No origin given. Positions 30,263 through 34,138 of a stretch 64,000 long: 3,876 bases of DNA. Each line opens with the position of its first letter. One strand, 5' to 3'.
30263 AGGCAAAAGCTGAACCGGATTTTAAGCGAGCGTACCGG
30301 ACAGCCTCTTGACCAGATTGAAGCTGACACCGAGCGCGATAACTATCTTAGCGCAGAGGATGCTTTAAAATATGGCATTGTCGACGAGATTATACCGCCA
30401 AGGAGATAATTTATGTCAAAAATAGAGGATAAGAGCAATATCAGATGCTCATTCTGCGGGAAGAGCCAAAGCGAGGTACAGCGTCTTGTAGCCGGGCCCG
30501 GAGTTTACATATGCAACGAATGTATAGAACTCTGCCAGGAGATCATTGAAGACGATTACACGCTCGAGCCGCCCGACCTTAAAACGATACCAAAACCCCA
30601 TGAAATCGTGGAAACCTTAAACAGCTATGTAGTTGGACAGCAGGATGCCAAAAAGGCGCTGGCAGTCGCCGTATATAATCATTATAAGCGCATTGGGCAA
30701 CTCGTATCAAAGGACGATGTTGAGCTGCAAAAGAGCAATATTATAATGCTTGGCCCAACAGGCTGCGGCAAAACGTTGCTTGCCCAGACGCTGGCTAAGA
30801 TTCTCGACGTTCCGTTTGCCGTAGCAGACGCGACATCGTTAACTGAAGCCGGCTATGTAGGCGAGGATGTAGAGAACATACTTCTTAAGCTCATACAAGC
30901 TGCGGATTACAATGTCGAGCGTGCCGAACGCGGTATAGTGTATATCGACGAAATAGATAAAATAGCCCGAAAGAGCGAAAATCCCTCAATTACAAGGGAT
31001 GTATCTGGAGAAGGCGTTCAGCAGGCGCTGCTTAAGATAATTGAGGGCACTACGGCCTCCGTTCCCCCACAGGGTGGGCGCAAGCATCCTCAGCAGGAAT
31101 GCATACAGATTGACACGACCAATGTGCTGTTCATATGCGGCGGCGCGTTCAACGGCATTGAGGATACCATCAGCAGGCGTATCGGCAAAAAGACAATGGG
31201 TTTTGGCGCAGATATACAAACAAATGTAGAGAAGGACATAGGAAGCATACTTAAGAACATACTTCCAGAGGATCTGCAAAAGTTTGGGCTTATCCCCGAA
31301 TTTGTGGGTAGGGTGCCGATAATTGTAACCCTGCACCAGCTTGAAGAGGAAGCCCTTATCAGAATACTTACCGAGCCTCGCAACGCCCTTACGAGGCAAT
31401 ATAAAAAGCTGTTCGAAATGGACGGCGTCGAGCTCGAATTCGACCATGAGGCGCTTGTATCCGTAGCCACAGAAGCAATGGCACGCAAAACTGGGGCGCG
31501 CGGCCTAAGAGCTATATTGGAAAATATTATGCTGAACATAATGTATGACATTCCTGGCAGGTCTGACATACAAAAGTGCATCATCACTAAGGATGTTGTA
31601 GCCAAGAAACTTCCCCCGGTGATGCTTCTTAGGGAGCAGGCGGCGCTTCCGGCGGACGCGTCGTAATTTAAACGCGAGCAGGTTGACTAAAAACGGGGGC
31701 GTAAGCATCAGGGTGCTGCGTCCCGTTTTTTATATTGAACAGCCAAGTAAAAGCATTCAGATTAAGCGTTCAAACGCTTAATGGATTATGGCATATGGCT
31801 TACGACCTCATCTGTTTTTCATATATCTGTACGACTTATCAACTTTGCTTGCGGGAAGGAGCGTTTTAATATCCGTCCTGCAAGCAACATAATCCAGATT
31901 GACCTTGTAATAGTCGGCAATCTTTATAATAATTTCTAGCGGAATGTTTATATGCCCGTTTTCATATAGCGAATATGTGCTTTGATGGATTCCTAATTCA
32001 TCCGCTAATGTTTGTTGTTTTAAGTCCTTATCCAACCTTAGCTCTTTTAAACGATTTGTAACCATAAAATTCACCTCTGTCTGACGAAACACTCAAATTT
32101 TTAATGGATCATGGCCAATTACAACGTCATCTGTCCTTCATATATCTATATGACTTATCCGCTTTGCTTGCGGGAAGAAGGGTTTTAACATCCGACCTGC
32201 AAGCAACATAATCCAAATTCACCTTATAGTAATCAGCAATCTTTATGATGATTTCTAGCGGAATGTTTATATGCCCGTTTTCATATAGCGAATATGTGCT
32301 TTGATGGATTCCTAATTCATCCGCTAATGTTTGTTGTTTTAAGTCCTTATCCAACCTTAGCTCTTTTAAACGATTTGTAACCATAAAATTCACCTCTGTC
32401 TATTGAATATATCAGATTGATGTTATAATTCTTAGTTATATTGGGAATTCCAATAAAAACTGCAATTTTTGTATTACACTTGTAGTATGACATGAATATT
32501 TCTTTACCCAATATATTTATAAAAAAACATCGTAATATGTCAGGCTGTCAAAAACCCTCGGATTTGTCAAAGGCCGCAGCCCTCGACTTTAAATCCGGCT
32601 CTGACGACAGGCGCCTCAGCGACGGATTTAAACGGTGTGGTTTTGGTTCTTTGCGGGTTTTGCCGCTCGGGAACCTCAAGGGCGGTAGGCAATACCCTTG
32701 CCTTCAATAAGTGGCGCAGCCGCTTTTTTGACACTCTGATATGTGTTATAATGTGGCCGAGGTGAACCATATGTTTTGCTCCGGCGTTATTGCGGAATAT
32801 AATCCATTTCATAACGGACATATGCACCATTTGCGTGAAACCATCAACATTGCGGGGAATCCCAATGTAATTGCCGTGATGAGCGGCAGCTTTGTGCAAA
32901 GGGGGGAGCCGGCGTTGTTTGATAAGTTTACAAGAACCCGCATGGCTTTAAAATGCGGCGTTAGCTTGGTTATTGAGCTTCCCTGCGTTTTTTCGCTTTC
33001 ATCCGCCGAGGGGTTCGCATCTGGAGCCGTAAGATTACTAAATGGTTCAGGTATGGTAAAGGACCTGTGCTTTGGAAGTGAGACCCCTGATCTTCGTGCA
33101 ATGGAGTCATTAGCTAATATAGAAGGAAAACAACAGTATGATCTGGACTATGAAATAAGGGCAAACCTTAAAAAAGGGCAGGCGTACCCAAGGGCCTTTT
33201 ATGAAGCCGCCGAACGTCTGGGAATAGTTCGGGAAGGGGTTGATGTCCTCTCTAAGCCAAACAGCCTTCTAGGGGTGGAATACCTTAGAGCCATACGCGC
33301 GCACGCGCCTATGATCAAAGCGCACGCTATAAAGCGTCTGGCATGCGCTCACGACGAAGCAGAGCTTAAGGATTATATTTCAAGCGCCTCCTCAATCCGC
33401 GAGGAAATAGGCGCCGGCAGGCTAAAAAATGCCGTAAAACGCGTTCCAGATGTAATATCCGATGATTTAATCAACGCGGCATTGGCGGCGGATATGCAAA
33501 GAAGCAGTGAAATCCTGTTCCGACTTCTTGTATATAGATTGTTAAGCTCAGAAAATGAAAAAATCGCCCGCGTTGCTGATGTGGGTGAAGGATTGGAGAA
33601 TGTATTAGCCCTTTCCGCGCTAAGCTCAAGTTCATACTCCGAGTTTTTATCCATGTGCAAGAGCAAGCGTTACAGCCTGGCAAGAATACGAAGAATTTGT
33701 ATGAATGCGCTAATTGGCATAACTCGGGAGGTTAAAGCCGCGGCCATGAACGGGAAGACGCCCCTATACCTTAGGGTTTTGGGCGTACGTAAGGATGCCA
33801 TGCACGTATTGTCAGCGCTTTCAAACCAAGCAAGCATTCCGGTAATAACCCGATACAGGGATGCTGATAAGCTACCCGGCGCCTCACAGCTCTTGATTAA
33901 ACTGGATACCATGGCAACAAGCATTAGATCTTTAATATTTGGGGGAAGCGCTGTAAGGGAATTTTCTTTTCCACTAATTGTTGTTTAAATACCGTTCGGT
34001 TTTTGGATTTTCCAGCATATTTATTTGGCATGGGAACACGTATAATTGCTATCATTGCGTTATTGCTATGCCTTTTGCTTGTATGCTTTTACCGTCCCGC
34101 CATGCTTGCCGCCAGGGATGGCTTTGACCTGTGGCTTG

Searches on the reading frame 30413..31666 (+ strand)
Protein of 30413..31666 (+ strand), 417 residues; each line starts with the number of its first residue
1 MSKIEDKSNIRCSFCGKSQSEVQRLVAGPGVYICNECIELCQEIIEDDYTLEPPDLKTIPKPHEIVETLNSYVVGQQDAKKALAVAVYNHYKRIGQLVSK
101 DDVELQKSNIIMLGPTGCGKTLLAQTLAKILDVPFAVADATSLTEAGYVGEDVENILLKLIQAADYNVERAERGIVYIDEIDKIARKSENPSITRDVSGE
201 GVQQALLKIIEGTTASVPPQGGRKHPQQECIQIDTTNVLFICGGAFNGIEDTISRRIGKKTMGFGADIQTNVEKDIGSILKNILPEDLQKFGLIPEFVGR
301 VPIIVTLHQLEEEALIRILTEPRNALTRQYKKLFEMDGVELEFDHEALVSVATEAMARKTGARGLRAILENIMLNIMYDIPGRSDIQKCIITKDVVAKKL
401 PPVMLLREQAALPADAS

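Call 51: search_protein_families(library=pfam, proteins=[window:30413-31666:+], max_evalue=0.00001)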
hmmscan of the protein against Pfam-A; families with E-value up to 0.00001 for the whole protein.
window:30413-31666:+ (417 aa): 7 families
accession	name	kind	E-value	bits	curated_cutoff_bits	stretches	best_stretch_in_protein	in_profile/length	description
PF07724.20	AAA_2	-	1.4e-34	120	27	1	106-304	2-166/166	AAA domain (Cdc48 subfamily)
PF06689.19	zf-C4_ClpX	-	7e-20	71.1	27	1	11-46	2-38/39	ClpX C4-type zinc finger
PF00004.35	AAA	-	1.7e-16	61.3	21.2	1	110-237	1-109/131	ATPase family associated with various cellular activities (AAA)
PF10431.15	ClpB_D2-small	-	2e-10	41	21.9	1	310-384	1-71/81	C-terminal, D2-small domain, of ClpB protein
PF00493.29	MCM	-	1.6e-06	27.9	23.3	1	64-188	17-137/224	MCM P-loop domain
PF01078.27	Mg_chelatase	-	2.3e-06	27.6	20.3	0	107-131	22-46/207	Magnesium chelatase, subunit ChlI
PF07728.20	AAA_5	-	4.2e-06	27.2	22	0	109-186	1-80/139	AAA domain (dynein-related subfamily)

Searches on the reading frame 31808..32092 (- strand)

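Call 45: search_protein_families(library=pfam, proteins=[window:31808-32092:-], max_evalue=0.01)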
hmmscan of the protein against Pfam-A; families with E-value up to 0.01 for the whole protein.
window:31808-32092:- (94 aa): 6 families
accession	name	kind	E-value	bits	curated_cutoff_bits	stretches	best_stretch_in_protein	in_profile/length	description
PF01381.28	HTH_3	-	1.6e-16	60.5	23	1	15-68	1-54/55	Helix-turn-helix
PF12844.13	HTH_19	-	1.6e-09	37.9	30.2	1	13-70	2-59/64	Helix-turn-helix domain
PF13560.12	HTH_31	-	4.7e-09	36.8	27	1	14-65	5-57/64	Helix-turn-helix domain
PF13443.12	HTH_26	-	2.8e-06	27.9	22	1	14-66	1-54/63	Cro/C1-type HTH DNA-binding domain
PF07022.19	Phage_CI_repr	-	0.00019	22.1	22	1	25-71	14-59/65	Bacteriophage CI repressor helix-turn-helix domain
PF22495.2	HTH_92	-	0.0025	17.5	27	1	16-53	1-37/45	RsaL-like HTH domain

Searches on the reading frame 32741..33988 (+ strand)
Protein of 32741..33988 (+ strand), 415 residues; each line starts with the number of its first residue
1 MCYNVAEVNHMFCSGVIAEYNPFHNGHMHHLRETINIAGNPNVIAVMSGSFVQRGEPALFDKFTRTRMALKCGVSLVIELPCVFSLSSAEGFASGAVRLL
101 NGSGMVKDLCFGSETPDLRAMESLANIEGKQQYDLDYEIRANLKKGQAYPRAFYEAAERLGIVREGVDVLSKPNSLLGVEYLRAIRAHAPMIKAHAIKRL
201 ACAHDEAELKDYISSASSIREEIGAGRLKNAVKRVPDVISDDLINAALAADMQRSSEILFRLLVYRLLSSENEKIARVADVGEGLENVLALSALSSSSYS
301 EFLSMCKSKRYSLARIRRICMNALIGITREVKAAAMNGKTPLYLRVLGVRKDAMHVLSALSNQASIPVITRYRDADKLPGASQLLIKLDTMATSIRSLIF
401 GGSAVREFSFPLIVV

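Call 51: search_protein_families(library=pfam, proteins=[window:32741-33988:+], max_evalue=0.00001)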
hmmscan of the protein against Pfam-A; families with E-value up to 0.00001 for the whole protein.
window:32741-33988:+ (415 aa): 1 family
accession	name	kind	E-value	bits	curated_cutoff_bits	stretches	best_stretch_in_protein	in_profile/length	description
PF05636.17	HIGH_NTase1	-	2.2e-115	386.6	27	1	11-400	1-390/402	HIGH Nucleotidyl Transferase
